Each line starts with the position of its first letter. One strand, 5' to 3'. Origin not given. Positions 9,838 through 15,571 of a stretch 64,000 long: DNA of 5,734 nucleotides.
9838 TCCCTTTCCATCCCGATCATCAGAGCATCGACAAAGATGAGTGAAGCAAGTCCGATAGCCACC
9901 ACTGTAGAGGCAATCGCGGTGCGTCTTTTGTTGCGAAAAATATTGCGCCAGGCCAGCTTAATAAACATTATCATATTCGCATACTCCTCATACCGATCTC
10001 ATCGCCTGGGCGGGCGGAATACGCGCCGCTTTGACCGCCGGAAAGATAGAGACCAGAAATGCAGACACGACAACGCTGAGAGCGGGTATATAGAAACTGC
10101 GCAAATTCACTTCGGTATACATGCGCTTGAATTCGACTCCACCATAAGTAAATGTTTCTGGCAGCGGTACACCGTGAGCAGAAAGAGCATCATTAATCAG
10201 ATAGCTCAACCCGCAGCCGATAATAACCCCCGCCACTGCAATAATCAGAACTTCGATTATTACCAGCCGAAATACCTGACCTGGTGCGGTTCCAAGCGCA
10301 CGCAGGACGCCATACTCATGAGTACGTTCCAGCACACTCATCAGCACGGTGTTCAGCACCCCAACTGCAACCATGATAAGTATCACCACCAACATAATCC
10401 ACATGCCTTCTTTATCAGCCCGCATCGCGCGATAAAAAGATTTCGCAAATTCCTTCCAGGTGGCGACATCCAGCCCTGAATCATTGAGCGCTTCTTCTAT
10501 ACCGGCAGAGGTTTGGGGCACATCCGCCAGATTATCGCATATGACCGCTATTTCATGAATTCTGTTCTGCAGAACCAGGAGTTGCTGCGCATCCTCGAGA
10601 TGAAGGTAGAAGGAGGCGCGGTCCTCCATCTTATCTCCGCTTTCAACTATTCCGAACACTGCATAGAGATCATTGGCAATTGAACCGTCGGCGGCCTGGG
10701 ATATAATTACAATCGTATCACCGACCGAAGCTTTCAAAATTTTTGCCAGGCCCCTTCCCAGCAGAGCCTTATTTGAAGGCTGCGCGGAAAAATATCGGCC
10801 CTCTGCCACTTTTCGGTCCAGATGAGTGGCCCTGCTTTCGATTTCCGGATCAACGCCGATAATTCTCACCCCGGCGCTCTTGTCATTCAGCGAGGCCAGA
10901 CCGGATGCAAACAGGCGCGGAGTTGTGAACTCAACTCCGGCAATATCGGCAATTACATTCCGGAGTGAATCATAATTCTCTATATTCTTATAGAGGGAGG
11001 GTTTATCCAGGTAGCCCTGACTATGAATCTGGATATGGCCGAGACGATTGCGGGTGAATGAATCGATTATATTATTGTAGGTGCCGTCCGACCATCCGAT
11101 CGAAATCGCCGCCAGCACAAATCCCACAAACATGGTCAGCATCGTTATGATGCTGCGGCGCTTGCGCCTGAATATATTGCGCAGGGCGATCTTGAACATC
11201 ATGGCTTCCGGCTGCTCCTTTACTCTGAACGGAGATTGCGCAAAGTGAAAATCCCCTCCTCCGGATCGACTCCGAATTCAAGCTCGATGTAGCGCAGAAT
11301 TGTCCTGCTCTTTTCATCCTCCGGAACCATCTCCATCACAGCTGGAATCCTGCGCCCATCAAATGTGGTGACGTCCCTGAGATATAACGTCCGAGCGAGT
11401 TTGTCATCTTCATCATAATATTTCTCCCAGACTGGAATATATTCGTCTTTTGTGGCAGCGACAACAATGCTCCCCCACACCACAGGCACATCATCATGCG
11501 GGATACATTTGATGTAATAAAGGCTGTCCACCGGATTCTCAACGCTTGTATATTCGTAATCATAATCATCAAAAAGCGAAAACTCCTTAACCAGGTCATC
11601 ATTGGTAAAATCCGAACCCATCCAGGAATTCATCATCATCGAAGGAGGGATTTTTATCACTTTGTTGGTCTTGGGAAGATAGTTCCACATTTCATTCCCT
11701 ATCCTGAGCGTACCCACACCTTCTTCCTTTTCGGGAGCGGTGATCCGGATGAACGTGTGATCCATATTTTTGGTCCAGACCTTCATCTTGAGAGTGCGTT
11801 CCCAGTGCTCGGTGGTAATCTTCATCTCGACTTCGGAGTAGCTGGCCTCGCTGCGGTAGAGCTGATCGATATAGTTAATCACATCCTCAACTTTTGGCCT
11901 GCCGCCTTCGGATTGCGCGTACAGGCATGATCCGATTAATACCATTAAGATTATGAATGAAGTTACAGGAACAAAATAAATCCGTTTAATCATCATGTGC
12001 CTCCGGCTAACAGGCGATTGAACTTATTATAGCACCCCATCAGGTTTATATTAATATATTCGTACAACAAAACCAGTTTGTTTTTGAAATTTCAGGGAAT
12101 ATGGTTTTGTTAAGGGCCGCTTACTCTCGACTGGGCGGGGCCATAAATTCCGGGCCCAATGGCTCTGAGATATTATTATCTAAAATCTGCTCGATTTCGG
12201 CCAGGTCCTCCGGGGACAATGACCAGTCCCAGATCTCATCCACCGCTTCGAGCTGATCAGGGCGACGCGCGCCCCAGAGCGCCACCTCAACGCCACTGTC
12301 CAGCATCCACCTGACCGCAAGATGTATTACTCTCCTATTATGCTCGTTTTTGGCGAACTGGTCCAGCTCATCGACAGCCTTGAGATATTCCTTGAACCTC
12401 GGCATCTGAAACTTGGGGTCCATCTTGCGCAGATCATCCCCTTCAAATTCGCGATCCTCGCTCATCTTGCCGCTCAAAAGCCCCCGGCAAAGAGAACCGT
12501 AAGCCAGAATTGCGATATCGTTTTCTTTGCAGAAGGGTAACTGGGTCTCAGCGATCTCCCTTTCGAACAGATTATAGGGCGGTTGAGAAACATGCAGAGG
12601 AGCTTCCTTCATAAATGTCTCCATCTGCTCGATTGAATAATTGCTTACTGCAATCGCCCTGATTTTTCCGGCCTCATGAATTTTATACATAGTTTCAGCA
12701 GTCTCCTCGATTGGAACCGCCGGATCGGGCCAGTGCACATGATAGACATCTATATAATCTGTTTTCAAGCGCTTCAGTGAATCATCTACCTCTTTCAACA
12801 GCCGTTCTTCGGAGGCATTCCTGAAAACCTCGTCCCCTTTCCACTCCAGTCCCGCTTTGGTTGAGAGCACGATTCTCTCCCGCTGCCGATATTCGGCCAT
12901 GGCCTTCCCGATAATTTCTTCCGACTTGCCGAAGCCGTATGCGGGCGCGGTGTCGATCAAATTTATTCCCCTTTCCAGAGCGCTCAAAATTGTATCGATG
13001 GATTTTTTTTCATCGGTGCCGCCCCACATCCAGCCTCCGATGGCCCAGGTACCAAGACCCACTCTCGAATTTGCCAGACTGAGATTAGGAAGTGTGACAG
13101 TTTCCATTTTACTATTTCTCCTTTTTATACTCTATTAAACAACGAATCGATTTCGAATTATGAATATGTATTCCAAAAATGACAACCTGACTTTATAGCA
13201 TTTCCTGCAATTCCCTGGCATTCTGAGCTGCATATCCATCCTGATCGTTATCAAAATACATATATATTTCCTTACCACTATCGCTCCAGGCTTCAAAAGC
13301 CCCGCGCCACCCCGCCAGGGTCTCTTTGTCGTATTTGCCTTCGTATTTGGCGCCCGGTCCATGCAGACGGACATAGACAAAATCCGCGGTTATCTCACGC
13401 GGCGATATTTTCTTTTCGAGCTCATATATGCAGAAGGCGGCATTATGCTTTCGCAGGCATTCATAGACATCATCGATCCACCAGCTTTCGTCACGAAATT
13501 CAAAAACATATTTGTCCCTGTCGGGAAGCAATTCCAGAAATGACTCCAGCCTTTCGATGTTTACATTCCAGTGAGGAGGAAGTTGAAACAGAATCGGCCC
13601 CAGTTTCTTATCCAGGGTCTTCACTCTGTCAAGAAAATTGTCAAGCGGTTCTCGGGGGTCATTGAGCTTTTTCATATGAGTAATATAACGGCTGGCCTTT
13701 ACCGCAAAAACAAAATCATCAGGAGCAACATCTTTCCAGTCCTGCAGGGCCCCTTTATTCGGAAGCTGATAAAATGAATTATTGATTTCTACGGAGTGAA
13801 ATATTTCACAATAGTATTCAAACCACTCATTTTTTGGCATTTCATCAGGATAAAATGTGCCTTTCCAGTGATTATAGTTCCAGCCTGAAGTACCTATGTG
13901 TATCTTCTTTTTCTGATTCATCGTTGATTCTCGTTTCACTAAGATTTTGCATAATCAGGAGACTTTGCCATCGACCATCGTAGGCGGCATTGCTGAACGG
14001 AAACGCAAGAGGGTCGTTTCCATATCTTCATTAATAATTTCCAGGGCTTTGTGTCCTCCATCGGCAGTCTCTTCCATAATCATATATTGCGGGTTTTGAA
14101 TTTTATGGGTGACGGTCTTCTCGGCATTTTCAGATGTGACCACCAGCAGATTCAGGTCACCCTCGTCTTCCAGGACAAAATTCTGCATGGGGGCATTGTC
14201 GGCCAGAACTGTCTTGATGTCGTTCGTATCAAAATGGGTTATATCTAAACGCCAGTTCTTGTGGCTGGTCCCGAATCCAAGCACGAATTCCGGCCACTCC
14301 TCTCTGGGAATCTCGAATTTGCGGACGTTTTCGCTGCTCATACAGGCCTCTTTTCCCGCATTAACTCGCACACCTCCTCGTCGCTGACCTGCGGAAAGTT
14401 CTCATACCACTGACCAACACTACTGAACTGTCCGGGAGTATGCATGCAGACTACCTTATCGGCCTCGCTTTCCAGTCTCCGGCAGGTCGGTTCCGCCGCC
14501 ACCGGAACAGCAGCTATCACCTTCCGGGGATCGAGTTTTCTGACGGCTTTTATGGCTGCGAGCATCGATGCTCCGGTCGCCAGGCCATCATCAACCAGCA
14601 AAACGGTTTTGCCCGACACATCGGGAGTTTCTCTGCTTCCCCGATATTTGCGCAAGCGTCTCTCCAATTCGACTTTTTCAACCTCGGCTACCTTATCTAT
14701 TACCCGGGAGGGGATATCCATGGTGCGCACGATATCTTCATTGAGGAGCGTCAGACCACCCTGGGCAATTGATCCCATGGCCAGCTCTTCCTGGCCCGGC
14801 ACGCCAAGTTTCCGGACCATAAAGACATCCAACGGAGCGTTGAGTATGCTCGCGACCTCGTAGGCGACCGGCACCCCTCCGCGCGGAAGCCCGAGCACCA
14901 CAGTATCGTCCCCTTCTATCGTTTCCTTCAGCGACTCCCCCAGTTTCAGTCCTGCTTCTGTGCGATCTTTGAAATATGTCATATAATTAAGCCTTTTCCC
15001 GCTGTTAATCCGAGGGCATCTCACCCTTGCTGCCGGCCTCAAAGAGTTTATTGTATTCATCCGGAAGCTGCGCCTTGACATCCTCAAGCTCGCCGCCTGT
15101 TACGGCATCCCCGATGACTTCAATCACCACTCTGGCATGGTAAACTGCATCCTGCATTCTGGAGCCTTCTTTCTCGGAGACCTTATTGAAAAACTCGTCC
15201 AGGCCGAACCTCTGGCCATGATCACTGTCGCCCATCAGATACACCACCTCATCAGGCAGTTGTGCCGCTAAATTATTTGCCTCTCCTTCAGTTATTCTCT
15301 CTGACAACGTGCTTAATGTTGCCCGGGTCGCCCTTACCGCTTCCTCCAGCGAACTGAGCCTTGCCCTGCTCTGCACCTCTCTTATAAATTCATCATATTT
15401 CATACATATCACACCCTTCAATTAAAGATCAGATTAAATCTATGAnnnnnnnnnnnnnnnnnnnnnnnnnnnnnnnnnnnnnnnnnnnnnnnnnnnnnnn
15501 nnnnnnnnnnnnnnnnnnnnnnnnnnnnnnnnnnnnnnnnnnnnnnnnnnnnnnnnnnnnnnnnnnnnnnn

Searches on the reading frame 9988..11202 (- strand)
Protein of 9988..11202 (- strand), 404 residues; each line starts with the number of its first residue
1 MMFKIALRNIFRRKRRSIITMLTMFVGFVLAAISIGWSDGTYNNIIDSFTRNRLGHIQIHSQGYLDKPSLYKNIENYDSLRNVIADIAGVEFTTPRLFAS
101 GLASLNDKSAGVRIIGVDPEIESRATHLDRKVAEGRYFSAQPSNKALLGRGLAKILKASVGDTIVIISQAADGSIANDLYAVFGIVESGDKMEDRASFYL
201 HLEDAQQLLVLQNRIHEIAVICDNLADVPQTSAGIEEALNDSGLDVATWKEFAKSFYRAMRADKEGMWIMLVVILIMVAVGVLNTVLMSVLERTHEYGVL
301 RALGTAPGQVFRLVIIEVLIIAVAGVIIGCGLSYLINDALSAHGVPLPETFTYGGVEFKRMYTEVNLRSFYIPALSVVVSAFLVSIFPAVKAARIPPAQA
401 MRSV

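Call 21: search_protein_families(library=pfam, proteins=[window:9988-11202:-], max_evalue=0.001)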
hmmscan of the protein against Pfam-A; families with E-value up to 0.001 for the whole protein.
window:9988-11202:- (404 aa): 2 families
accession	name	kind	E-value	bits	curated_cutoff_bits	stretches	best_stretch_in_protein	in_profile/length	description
PF12704.14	MacB_PCD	-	8.7e-19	69.1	27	1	17-237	1-206/207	MacB-like periplasmic core domain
PF02687.27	FtsX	-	1e-17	64.7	25.5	1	269-397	2-120/120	FtsX-like permease C-terminal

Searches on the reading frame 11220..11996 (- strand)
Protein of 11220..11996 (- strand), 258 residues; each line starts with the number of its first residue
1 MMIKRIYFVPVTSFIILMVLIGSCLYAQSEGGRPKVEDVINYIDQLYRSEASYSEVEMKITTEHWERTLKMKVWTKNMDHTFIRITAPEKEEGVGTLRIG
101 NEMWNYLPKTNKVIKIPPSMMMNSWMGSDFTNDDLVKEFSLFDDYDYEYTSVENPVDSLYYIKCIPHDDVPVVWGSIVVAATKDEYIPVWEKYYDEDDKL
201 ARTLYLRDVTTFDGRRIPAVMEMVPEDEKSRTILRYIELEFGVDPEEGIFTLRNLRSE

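Call 22: search_protein_families(library=pfam, proteins=[window:11220-11996:-], max_evalue=0.001)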
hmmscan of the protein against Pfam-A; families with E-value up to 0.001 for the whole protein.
window:11220-11996:- (258 aa): 1 family
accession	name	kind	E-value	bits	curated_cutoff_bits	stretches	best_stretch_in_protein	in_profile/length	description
PF17131.11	LolA_like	-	5.3e-44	150.5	30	1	79-256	3-183/184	Outer membrane lipoprotein-sorting protein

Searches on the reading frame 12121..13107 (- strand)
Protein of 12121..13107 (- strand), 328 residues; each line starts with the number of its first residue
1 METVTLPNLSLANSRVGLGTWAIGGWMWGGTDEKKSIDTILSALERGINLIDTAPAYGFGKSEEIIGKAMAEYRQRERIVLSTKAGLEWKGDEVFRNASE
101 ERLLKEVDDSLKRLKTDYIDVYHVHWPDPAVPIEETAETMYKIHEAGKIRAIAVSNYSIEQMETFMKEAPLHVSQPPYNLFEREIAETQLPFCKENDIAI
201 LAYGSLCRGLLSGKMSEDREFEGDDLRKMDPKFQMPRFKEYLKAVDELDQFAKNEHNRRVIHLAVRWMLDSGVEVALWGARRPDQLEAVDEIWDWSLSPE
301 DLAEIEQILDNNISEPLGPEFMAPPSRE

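Call 22: search_protein_families(library=pfam, proteins=[window:12121-13107:-], max_evalue=0.001)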
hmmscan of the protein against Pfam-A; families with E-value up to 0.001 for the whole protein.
window:12121-13107:- (328 aa): 1 family
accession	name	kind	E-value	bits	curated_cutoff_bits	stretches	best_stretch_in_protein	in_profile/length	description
PF00248.27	Aldo_ket_red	-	2.3e-72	244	24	1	15-309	1-290/291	Aldo/keto reductase family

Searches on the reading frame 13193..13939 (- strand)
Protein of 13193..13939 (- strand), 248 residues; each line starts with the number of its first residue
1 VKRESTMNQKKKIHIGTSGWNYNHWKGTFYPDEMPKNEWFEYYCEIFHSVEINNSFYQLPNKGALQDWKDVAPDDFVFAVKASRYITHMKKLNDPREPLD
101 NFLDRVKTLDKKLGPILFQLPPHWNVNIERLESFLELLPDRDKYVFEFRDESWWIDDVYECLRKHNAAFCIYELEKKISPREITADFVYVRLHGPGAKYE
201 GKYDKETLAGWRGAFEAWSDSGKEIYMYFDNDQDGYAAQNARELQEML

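Call 22: search_protein_families(library=pfam, proteins=[window:13193-13939:-], max_evalue=0.001)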
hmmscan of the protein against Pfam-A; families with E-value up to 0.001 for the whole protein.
window:13193-13939:- (248 aa): 1 family
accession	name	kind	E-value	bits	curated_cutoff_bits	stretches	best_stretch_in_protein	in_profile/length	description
PF01904.24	DUF72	-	9.4e-73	245.3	25.3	1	30-247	1-217/217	Protein of unknown function DUF72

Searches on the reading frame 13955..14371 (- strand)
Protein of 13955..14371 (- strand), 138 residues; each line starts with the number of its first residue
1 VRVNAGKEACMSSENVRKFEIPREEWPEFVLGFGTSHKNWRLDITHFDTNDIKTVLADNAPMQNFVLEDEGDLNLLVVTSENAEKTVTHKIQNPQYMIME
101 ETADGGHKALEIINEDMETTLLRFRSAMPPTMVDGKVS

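Call 22: search_protein_families(library=pfam, proteins=[window:13955-14371:-], max_evalue=0.001)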
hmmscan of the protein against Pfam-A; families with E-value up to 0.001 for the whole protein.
window:13955-14371:- (138 aa): 1 family
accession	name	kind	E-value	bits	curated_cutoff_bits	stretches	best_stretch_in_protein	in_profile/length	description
PF17269.7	DUF5335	-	2.1e-06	27.9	27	1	20-127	4-104/110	Family of unknown function (DUF5335)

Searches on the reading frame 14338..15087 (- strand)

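Call 22: search_protein_families(library=pfam, proteins=[window:14338-15087:-], max_evalue=0.001)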
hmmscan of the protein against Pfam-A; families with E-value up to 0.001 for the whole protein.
window:14338-15087:- (249 aa): 2 families
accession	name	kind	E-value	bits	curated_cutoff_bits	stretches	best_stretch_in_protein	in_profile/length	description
PF00156.33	Pribosyltran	-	1.1e-21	77.2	26.3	1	53-215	22-141/158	Phosphoribosyl transferase domain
PF14681.12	UPRTase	-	6.5e-06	26.2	27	1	156-212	117-175/206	Uracil phosphoribosyltransferase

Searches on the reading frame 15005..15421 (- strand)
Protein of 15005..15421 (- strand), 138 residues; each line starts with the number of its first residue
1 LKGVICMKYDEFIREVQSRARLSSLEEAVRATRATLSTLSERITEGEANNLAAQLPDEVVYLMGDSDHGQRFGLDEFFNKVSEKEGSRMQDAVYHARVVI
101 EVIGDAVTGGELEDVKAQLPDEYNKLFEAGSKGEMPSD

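Call 22: search_protein_families(library=pfam, proteins=[window:15005-15421:-], max_evalue=0.001)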
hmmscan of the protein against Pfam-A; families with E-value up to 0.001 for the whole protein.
window:15005-15421:- (138 aa): 1 family
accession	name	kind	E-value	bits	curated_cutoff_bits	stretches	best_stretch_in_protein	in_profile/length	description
PF10025.14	DUF2267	-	2.1e-36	125.3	29.8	1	9-126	1-122/122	Uncharacterized conserved protein (DUF2267)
